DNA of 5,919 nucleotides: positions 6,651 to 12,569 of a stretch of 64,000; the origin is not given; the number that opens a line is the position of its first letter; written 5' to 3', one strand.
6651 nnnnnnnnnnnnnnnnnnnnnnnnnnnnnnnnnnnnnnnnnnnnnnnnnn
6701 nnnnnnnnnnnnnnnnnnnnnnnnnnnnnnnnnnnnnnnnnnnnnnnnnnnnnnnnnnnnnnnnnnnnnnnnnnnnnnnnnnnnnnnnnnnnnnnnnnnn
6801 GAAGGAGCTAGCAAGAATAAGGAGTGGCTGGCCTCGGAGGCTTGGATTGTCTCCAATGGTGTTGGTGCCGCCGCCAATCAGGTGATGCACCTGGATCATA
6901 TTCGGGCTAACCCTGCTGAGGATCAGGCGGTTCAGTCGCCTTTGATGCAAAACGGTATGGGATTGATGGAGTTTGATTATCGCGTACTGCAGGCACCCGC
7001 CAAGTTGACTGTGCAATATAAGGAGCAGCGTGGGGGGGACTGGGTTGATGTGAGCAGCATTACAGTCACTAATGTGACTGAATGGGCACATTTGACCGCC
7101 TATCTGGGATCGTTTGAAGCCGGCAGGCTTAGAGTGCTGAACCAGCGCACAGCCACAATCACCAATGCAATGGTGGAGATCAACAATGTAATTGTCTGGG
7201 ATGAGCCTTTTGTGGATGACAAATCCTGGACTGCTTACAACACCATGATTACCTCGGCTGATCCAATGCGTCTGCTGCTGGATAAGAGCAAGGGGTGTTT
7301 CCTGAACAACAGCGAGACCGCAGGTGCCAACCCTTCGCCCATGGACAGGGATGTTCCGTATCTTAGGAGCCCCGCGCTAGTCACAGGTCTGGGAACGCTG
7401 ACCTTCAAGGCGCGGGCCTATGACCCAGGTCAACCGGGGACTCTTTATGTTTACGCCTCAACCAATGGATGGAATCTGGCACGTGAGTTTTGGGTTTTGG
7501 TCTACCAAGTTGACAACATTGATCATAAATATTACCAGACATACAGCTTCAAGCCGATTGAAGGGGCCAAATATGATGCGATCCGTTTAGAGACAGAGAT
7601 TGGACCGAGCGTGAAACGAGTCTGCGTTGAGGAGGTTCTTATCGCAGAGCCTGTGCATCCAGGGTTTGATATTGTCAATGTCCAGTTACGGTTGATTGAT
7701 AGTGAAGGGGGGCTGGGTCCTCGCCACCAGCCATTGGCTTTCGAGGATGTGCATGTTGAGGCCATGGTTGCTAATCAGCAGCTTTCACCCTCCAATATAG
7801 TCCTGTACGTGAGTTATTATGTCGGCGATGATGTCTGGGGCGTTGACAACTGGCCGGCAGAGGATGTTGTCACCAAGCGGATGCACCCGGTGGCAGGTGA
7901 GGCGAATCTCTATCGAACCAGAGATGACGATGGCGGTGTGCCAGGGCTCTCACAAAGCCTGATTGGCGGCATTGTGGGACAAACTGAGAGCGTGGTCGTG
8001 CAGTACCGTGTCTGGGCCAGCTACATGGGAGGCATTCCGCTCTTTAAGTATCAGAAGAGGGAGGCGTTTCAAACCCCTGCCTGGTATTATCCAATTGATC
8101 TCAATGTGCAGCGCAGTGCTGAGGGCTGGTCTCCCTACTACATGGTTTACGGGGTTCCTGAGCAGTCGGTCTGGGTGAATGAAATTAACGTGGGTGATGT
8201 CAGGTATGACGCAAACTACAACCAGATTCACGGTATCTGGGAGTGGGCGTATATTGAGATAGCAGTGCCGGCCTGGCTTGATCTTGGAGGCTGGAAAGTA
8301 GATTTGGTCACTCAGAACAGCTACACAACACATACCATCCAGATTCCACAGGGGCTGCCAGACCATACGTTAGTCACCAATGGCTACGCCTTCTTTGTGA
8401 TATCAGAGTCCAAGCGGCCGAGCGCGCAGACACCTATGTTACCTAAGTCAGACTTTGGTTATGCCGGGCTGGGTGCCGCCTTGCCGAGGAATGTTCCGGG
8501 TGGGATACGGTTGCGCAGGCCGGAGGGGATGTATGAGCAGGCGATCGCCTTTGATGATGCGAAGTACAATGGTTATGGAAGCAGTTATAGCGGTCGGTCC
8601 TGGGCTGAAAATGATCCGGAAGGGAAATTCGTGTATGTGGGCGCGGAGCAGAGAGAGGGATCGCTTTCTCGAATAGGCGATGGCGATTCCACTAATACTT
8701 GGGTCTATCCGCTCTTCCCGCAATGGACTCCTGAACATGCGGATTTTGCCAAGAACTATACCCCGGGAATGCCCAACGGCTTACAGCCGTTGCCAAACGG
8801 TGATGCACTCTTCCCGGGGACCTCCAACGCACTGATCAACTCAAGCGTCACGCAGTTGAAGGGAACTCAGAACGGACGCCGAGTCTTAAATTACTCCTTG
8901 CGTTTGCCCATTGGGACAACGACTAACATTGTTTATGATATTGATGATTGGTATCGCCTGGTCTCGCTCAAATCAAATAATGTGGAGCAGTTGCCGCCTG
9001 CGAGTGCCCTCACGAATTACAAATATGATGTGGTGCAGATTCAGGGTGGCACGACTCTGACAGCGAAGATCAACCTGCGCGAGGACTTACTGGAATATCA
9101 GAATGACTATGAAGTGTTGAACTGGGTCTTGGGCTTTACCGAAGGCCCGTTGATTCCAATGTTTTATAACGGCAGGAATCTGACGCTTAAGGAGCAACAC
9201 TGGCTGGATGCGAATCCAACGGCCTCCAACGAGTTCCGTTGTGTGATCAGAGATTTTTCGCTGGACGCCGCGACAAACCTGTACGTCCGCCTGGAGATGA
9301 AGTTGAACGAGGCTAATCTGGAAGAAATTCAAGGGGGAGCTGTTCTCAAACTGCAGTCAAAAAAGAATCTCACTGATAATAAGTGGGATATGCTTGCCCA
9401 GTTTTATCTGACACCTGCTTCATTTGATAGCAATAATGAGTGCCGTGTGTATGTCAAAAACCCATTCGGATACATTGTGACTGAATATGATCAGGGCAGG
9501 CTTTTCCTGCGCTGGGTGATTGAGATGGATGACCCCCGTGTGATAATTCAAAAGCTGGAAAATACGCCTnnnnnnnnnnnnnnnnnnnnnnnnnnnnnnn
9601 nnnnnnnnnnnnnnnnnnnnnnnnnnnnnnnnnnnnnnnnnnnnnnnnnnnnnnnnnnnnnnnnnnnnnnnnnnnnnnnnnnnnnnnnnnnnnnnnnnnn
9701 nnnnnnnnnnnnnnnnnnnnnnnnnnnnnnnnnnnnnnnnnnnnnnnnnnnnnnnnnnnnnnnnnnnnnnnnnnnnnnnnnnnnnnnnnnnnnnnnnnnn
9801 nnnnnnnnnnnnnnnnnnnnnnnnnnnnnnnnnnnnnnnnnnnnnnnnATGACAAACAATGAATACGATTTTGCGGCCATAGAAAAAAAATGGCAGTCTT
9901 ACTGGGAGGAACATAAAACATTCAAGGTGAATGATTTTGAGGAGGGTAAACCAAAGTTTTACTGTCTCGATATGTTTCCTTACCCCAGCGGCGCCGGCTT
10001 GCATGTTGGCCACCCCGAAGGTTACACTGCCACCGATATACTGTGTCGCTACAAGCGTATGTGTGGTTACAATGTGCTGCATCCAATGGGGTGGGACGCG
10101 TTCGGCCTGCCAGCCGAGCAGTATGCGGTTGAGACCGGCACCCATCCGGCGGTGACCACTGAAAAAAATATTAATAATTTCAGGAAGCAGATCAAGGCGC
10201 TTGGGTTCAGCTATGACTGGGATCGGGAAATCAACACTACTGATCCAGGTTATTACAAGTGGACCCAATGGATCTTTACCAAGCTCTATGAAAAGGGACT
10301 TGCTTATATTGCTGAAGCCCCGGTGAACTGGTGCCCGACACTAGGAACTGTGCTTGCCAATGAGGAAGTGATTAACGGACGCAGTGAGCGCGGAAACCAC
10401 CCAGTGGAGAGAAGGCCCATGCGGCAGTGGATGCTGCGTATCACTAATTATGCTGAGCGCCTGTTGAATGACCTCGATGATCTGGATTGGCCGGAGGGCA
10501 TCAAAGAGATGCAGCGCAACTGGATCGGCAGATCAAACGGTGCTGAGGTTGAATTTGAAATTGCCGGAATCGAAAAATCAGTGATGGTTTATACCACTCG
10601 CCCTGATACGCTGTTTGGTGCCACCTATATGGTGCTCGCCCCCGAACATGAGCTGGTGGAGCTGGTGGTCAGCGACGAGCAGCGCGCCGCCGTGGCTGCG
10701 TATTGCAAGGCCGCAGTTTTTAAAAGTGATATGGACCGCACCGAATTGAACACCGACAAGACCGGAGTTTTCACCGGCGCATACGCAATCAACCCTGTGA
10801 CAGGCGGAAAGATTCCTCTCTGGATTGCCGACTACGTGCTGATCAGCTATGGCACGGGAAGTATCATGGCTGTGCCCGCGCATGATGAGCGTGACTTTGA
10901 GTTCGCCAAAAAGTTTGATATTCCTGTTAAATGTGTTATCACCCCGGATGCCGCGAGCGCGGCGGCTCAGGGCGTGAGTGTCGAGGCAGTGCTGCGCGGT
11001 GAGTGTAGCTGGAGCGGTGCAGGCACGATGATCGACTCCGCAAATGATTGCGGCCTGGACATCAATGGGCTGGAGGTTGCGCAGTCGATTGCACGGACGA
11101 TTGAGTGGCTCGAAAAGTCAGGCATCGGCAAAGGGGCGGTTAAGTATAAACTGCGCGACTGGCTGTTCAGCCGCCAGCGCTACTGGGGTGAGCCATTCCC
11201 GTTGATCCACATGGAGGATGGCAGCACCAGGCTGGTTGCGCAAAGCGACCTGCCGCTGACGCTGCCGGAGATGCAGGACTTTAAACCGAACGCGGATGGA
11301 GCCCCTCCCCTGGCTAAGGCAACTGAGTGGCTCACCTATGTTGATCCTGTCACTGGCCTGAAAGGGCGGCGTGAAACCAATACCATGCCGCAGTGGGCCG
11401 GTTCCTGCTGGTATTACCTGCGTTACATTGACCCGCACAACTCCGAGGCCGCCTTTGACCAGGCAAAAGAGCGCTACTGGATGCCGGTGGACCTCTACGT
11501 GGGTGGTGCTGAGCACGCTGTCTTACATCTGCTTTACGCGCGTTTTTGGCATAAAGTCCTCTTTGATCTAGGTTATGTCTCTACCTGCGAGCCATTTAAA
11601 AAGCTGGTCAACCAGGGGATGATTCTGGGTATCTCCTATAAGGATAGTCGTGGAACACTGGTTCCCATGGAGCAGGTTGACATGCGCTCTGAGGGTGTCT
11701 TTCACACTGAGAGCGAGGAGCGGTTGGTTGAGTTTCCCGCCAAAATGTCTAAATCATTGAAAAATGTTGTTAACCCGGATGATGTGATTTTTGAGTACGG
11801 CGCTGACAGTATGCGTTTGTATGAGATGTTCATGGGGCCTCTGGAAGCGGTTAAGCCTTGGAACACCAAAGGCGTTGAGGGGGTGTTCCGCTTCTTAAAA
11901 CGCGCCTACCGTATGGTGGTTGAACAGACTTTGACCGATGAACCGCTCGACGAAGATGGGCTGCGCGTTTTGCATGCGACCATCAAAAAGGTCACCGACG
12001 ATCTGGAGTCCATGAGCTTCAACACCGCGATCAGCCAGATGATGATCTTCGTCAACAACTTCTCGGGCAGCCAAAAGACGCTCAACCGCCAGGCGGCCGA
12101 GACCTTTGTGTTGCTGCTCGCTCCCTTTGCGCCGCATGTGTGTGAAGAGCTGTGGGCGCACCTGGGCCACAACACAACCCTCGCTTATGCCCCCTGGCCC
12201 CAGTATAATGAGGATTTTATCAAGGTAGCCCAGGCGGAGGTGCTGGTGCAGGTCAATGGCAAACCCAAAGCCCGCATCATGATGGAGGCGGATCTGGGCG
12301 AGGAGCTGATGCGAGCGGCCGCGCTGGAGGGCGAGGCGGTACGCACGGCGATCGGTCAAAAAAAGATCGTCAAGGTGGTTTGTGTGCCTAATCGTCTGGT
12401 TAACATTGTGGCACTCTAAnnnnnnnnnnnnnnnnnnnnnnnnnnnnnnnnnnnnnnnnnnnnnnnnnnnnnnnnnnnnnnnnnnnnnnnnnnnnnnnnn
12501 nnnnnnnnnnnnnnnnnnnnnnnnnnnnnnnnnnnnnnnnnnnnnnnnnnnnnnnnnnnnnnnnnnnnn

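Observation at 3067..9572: Pseudopilin-like gene paired with a ~1850-aa secreted protein: possible pseudopilus-associated adhesin or substrate-capture module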

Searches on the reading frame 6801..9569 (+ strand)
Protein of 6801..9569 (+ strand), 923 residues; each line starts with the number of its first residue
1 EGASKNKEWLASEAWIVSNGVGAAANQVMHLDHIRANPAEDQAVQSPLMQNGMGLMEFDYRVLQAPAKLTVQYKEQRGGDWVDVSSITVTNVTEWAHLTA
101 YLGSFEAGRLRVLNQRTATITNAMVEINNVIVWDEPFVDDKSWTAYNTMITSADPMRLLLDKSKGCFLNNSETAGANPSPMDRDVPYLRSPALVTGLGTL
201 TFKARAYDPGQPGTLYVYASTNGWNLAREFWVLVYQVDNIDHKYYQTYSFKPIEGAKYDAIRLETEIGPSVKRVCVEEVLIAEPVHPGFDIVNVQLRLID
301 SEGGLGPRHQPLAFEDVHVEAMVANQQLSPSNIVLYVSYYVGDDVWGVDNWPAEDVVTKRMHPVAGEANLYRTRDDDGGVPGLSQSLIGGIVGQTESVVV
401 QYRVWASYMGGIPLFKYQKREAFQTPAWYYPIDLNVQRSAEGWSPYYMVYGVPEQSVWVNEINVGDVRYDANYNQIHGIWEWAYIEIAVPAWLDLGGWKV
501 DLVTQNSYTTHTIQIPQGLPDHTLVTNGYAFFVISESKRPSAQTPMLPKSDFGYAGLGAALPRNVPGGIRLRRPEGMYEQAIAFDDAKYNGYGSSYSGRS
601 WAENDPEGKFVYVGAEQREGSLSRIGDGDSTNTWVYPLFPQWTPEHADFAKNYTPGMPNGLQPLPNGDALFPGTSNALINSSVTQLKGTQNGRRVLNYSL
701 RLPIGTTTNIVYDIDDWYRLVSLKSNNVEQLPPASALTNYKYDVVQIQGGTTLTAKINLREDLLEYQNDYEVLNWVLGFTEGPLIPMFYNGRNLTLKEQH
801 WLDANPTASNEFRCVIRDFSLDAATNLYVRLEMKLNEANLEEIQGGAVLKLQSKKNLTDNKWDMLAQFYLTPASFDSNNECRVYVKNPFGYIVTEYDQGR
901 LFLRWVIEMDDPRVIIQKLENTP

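Call 47: predict_structure(alignment_id=A2)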
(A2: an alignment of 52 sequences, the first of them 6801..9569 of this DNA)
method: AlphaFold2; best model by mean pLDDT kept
length: 923 residues; sequences in the alignment: 52
mean_pLDDT: 79.3   pTM: 0.42
mean pLDDT of the five models: 79.3, 77.7, 77.1, 77.1, 75.0
residues with pLDDT >= 90: 307; 70-90: 422; 50-70: 110; < 50: 84
segments of 3 or more residues with pLDDT < 50: 1-4, 151-181, 423-434, 624-636, 654-658, 660-674
pLDDT, mean of each block of 10 residues (from residue 1): 60 76 64 88 89 82 93 84 90 83 82 91 89 71 67 33 31 35 70 87 83 90 83 91 87 86 77 79 74 83 73 82 78 88 74 91 90 80 85 77 87 76 45 50 61 69 80 82 84 84 86 88 69 89 81 91 84 73 80 83 80 65 45 49 62 48 39 58 91 81 80 95 94 92 85 93 90 92 91 93 94 94 93 94 93 93 95 93 93 87 94 92 83
secondary structure, 60 per line:
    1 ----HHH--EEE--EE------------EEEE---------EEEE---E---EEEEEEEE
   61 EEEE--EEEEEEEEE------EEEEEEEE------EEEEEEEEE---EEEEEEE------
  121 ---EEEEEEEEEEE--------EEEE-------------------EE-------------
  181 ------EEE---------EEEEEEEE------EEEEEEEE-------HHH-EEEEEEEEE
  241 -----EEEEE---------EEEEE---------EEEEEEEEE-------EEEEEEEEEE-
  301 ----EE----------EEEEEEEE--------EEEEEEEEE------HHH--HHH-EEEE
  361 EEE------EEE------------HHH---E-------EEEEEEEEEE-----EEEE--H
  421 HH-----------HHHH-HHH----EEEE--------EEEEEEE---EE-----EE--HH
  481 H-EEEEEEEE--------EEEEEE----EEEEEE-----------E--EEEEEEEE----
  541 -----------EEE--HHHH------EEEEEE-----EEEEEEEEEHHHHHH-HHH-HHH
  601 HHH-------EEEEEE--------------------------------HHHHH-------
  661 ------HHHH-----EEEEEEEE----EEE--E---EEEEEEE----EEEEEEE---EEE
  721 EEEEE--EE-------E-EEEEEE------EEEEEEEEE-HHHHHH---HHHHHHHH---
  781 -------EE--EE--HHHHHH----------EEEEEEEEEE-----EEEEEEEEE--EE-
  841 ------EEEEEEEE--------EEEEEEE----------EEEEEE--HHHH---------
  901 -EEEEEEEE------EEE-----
elements in order (helices of 4 or more, strands of 3 or more residues): E10-12 E29-32 E42-45 E53-64 E67-75 E82-89 E96-104 E108-114 E124-134 E143-146 E187-189 E199-206 E213-220 E232-240 E246-250 E260-264 E274-282 E290-299 E317-324 E333-341 E357-363 E370-372 E399-408 E414-417 H434-437 E446-449 E458-464 E483-490 E499-504 E509-514 E529-536 E552-554 H557-560 E567-572 E578-586 H587-592 H598-603 E611-616 H649-653 H667-670 E676-683 E688-690 E697-703 E708-714 E718-725 E739-744 E751-759 H761-766 H770-777 H796-801 E812-821 E827-835 E847-854 E863-869 E880-885 H888-891 E902-909 E916-918

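Call 51: fold_search(model_id=the predicted structure, library=pdb)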
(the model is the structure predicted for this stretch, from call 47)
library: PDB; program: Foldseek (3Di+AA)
matches with E <= 10: 1561; with E <= 0.001: 62
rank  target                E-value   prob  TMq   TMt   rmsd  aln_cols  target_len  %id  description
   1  2v5y                  4.6e-10  1.00  0.11  0.17  28.5       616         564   10  Crystal structure of the receptor protein tyrosine phosphatase mu ectodomain (released 2007-09-11)
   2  8a1f_B                5.6e-09  1.00  0.11  0.27  16.9       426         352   14  Human PTPRK N-terminal domains MAM-Ig-FN1 (released 2023-03-15)
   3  6a48                  6.9e-09  1.00  0.13  0.17  26.8       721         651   10  Crystal structure of reelin N-terminal region (released 2019-06-19)
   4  8a1f_A                3.4e-08  1.00  0.12  0.28  16.8       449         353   14  Human PTPRK N-terminal domains MAM-Ig-FN1 (released 2023-03-15)
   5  5b4x_C                6.4e-08  1.00  0.11  0.14  29.0       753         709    9  Crystal structure of the ApoER2 ectodomain in complex with the Reelin R56 fragment (released 2017-04-26)
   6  2e26_A                8.7e-08  1.00  0.12  0.15  28.6       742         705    9  Crystal structure of two repeat fragment of reelin (released 2007-05-22)
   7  3a7q_A                9.0e-07  1.00  0.12  0.15  29.0       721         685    9  Structural basis for specific recognition of reelin by its receptors (released 2010-03-23)
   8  7q62_B                5.9e-06  0.97  0.15  0.16  38.1       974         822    8  Structure of TEV cleaved A2ML1 dimer (A2ML1-TT dimer) (released 2022-04-20)
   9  7q62_A                6.2e-06  0.93  0.14  0.12  38.5       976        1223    7  Structure of TEV cleaved A2ML1 dimer (A2ML1-TT dimer) (released 2022-04-20)
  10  9e7m_Ja               1.8e-05  0.77  0.09  0.10  36.5       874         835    8  In situ cryoEM structure of bacteriophage Ur-lambda tail tip complex (released 2025-11-05)
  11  4u4j                  2.4e-05  0.90  0.14  0.10  38.4      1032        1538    8  Crystal structure of Salmonella alpha-2-macroglobulin mutant Y1175G (released 2014-09-17)
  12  5a42                  2.5e-05  0.91  0.14  0.10  36.8       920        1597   10  Cryo-EM single particle 3D reconstruction of the native conformation of E. coli alpha-2-macroglobulin (ECAM) (released 2015-07-29)
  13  3prx_A                2.6e-05  0.80  0.13  0.09  39.6       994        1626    9  Structure of Complement C5 in Complex with CVF and SSL7 (released 2011-01-19)
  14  4u48                  3.6e-05  0.87  0.14  0.10  38.4      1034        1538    8  Crystal structure of Salmonella alpha-2-macroglobulin (released 2014-09-17)
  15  2a73_A                3.8e-05  0.91  0.14  0.19  37.3       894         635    8  Human Complement Component C3 (released 2005-09-27)
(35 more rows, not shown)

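Call 76: search_protein_representatives(protein=window:6801-9569:+)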
Query: 923 residues. Proteins with E-value up to 0.001 (for the whole library): 222; up to 1e-10: 184; up to 1e-30: 127. The best 150 are listed.
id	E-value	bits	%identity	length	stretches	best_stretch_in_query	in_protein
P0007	0.0e+00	1372.5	65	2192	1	6-922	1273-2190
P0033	0.0e+00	1329.1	64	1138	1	6-922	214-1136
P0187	1.8e-291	985.9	53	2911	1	2-919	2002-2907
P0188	1.7e-274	929.7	52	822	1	92-923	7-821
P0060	3.1e-264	895.8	50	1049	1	23-923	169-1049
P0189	3.6e-262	889.0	49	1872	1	7-921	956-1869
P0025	7.2e-254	861.5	48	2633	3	8-921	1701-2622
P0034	8.0e-237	805.1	48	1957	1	23-923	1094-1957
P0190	2.3e-225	767.1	63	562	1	361-921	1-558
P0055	9.4e-221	751.9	45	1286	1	2-915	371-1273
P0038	3.1e-216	737.0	55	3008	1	6-659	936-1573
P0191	3.3e-178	611.1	42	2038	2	41-914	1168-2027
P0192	8.5e-164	563.4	46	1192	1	284-919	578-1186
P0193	3.3e-162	558.1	42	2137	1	42-912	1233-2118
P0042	1.4e-157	542.8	50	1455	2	6-288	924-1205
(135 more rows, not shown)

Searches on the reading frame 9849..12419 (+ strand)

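Call 9: search_protein_families(library=pfam, proteins=[window:9849-12419:+], max_evalue=0.001)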
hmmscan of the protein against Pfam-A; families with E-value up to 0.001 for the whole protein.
window:9849-12419:+ (856 aa): 5 families
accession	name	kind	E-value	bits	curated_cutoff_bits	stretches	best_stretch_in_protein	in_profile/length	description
PF13603.12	tRNA-synt_1_2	-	4.3e-61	206.1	25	1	223-404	1-172/185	Leucyl-tRNA synthetase, editing domain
PF00133.28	tRNA-synt_1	-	1e-44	153.4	22.7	2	14-226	1-225/414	tRNA synthetases class I (I, L, M and V)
PF09334.17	tRNA-synt_1g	-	3.6e-22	79.1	20.1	1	43-174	7-135/391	tRNA synthetases class I (M)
PF08264.19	Anticodon_1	-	1.4e-21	77.3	25.1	1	705-816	5-142/148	Anticodon-binding domain of tRNA ligase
PF01406.26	tRNA-synt_1e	-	0.0008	19.3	27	0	631-658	252-279/301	tRNA synthetases class I (C) catalytic domain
